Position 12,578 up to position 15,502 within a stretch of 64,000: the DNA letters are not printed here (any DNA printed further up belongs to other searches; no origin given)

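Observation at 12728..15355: Unnamed 27-residue tandem repeat (h4-D-x2-G-[ND]-D-x-Y ... Q-G-x-G) forming half of an 875-aa secreted PDZ protein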

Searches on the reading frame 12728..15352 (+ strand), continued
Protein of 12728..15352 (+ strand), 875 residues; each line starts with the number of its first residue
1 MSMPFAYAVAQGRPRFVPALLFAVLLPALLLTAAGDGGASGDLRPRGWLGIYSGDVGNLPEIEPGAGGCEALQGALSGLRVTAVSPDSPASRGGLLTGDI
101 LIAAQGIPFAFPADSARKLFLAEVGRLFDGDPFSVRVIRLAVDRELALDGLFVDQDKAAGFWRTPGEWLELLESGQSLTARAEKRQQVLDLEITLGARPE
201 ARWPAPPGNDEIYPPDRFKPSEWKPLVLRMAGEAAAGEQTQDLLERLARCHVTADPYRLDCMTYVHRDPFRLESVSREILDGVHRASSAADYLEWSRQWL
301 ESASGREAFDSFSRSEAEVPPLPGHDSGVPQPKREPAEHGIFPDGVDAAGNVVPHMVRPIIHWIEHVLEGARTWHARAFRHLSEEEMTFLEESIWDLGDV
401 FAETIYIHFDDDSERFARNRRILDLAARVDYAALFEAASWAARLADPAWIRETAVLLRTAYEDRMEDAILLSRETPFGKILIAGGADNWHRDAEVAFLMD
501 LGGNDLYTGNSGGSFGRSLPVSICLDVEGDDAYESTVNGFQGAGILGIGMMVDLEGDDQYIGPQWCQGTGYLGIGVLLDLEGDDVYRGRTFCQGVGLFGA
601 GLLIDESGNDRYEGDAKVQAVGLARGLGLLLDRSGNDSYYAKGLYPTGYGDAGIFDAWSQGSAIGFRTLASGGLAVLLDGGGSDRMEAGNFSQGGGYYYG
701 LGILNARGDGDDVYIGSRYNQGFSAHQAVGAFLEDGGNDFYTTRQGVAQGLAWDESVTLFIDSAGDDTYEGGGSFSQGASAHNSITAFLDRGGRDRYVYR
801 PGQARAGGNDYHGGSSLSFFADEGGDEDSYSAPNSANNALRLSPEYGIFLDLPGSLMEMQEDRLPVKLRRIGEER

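Call 26: predict_structure(alignment_id=A1)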
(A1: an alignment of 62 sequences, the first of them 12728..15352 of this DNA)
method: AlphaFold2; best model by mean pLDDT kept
length: 875 residues; sequences in the alignment: 62
mean_pLDDT: 88.3   pTM: 0.87
mean pLDDT of the five models: 88.3, 88.1, 86.7, 86.2, 84.2
residues with pLDDT >= 90: 616; 70-90: 153; 50-70: 75; < 50: 31
segments of 3 or more residues with pLDDT < 50: 1-18, 35-42, 338-340
pLDDT, mean of each block of 10 residues (from residue 1): 33 41 59 49 80 95 96 97 91 95 97 95 94 97 93 87 90 94 95 93 89 94 93 88 92 91 97 98 94 96 65 56 61 53 69 89 96 96 97 94 84 88 95 96 97 97 96 96 97 96 95 91 98 94 98 98 96 98 96 98 98 94 98 96 71 81 92 96 92 90 96 88 94 96 79 94 95 83 94 92 77 80 91 91 84 90 78 65
secondary structure, 60 per line:
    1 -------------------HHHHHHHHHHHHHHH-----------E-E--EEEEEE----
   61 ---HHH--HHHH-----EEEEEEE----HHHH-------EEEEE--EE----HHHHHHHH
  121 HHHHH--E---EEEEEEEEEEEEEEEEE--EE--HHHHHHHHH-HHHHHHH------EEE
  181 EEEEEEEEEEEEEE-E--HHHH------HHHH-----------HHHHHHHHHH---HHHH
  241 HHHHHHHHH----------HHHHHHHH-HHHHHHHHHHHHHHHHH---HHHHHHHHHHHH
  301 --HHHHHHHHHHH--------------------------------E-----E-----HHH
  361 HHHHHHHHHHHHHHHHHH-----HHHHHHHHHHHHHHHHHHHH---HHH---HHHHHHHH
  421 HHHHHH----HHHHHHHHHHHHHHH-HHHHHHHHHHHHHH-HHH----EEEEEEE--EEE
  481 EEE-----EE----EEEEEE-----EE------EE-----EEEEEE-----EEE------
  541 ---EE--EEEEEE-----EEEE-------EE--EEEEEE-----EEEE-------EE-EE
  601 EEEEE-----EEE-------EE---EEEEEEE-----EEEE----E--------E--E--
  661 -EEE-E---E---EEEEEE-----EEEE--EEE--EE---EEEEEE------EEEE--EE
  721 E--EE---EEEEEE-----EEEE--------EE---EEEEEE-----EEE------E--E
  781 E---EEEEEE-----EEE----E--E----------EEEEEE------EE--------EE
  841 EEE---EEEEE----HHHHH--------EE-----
elements in order (helices of 4 or more, strands of 3 or more residues): H20-34 E51-56 H69-72 E78-84 H89-92 E100-104 H113-125 E132-148 H155-163 H165-171 E178-194 H199-202 H209-212 H224-233 H237-249 H260-267 H269-285 H289-300 H303-313 H358-378 H384-403 H413-426 H431-445 H447-460 E469-475 E478-483 E495-500 E521-526 E532-534 E548-553 E559-562 E574-579 E585-588 E599-605 E611-613 E626-632 E638-641 E662-664 E674-679 E685-688 E691-693 E701-706 E713-716 E719-721 E729-734 E740-743 E757-762 E768-770 E785-790 E796-798 E817-822 E839-843 E847-851 H856-860
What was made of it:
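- On HtrA protease: The PDZ starts about 10 residues after the signal peptide (call 26).
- Closest known: HtrA-family PDZ domains. Different: The PDZ is followed by the helical and solenoid domains instead, and it carries a long inserted beta-hairpin (call 26).
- AF2 full-length model has pLDDT 88.3 and pTM 0.87, with a strictly periodic strand pattern from aa 469 to 851 (call 26).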

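Call 30: fold_search(model_id=the predicted structure, library=pdb)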
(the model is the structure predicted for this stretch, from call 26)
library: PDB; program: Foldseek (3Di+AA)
matches with E <= 10: 776; with E <= 0.001: 7
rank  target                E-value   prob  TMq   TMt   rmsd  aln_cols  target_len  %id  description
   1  3mh6                  2.6e-04  1.00  0.10  0.19  10.6       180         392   17  HtrA proteases are activated by a conserved mechanism that can be triggered by distinct molecular cues (released 2010-06-30)
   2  3cs0_A                4.1e-04  1.00  0.09  0.20   9.5       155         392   18  Crystal structure of DegP24 (released 2008-05-27)
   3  3otp_C                7.3e-04  1.00  0.09  0.20   8.3       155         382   19  Crystal structure of the DegP dodecamer with a model substrate (released 2011-01-19)
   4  3otp_D                7.7e-04  1.00  0.09  0.20  10.1       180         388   17  Crystal structure of the DegP dodecamer with a model substrate (released 2011-01-19)
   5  3otp_F                9.3e-04  1.00  0.09  0.20   8.3       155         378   19  Crystal structure of the DegP dodecamer with a model substrate (released 2011-01-19)
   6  8f0a_A                9.8e-04  1.00  0.09  0.25   9.5       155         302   18  Client-bound structure of a DegP trimer within a 12mer cage (released 2022-11-23)
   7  7co7_D                9.8e-04  1.00  0.10  0.24  10.9       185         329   22  HtrA-type protease AlgWS227A with decapeptide (released 2021-03-10)
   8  6jjk_F                1.0e-03  1.00  0.09  0.20   8.2       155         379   19  Crystal structure of the DegP dodecamer with a modulator (released 2020-09-02)
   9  6ew9_A                1.5e-03  1.00  0.10  0.26  13.8       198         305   19  CRYSTAL STRUCTURE OF DEGS STRESS SENSOR PROTEASE IN COMPLEX WITH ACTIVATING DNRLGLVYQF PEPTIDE (released 2018-04-25)
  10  3otp_A                1.6e-03  1.00  0.09  0.20   8.3       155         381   19  Crystal structure of the DegP dodecamer with a model substrate (released 2011-01-19)
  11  6ew9_B                1.6e-03  1.00  0.10  0.27  10.8       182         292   19  CRYSTAL STRUCTURE OF DEGS STRESS SENSOR PROTEASE IN COMPLEX WITH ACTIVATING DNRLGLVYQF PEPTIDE (released 2018-04-25)
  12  8k2y_B                2.0e-03  1.00  0.10  0.27   9.7       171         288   23  Crystal structure of MucD (released 2023-11-29)
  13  8k2y_A                2.2e-03  1.00  0.09  0.27   9.5       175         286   22  Crystal structure of MucD (released 2023-11-29)
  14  4rqy_A                3.3e-03  1.00  0.10  0.26   8.8       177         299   20  RE-REFINED STRUCTURE OF 1TE0 - STRUCTURAL ANALYSIS of DEGS, A STRESS SENSOR OF THE BACTERIAL PERIPLASM (released 2015-03-11)
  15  3gdv_C                4.2e-03  1.00  0.09  0.26   5.8       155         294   20  Crystal structure of DegS H198P/D320A mutant modified by DFP and in complex with YQF peptide (released 2009-03-31)
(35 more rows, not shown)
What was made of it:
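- On PDZ domain (HtrA type): Foldseek to DegP, DegS, AlgW and MucD at E 2.6e-4 to 1e-3, probability 1.00 (call 30).
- Checked: It is supported by Foldseek matches to DegP/DegS/MucD PDZ at probability 1.00 (call 30).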

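Call 54: list_cluster_members(proteins=[P0001, P0040, P0065, P0066, P0068, P0063, P0148, P0117, P0109, P0178])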
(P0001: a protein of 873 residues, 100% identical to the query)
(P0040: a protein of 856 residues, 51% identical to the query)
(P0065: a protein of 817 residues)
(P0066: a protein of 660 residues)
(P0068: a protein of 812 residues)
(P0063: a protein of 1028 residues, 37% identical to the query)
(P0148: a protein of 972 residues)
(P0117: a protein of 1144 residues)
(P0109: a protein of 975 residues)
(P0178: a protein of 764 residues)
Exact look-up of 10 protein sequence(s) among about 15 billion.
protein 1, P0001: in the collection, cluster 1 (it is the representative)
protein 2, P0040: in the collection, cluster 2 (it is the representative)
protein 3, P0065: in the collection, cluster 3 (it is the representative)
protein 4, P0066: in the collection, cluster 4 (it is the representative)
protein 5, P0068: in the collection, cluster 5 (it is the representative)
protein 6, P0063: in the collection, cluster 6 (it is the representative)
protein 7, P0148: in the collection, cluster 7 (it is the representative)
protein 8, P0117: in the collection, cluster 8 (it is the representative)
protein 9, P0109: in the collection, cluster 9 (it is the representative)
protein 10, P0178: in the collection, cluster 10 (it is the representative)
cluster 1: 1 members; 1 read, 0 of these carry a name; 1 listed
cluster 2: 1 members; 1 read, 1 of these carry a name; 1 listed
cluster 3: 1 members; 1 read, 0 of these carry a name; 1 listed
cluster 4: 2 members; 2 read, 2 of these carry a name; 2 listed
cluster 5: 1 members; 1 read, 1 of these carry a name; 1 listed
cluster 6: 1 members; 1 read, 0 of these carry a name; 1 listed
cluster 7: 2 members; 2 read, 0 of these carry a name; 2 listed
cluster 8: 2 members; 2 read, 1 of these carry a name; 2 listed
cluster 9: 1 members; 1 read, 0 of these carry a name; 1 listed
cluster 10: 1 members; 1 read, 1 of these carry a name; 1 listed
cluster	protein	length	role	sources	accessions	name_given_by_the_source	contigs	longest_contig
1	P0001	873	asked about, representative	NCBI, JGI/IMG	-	-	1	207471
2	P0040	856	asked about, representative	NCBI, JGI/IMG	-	hypothetical protein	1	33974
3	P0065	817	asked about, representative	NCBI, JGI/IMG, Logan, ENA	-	-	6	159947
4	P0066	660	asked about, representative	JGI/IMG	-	hypothetical protein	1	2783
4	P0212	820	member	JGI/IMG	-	hypothetical protein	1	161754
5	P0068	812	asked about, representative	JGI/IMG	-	hypothetical protein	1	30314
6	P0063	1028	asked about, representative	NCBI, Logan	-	-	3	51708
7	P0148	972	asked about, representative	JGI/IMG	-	-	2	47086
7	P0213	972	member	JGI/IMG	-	-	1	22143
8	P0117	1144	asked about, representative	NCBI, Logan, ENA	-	-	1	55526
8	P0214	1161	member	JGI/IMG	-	hypothetical protein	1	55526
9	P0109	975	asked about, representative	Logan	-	-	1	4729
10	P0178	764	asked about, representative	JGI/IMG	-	HEAT repeat protein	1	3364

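Call 58: find_encoding_contigs(protein=P0001, flank=10000, max_places=2)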
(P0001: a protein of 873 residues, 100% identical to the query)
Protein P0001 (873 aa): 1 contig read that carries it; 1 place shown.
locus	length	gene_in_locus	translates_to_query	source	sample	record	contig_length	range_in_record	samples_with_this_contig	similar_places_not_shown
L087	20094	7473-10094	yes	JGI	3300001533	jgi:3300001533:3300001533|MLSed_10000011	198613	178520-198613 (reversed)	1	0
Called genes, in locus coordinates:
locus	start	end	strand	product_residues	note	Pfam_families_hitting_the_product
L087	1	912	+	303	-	?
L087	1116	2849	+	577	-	PF00890:FAD_binding_2, PF01266:DAO (weak), PF03486:HI0933_like (faint), PF02910:Succ_DH_flav_C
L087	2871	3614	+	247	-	PF13085:Fer2_3, PF13187:Fer4_9 (faint), PF12797:Fer4_2 (faint), PF13183:Fer4_8, PF13237:Fer4_10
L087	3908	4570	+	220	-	-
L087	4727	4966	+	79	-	-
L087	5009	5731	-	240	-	PF02517:Rce1-like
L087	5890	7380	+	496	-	PF02074:Peptidase_M32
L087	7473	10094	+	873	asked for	-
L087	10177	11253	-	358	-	-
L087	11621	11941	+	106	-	PF01035:DNA_binding_1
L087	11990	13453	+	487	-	PF07690:MFS_1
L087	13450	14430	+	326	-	PF00892:EamA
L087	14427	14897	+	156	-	PF04273:BLH_phosphatase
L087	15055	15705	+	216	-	PF01712:dNK, PF02223:Thymidylate_kin (faint), PF13207:AAA_17 (faint), PF13238:AAA_18, PF13671:AAA_33 (faint)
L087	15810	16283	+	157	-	PF00578:AhpC-TSA, PF08534:Redoxin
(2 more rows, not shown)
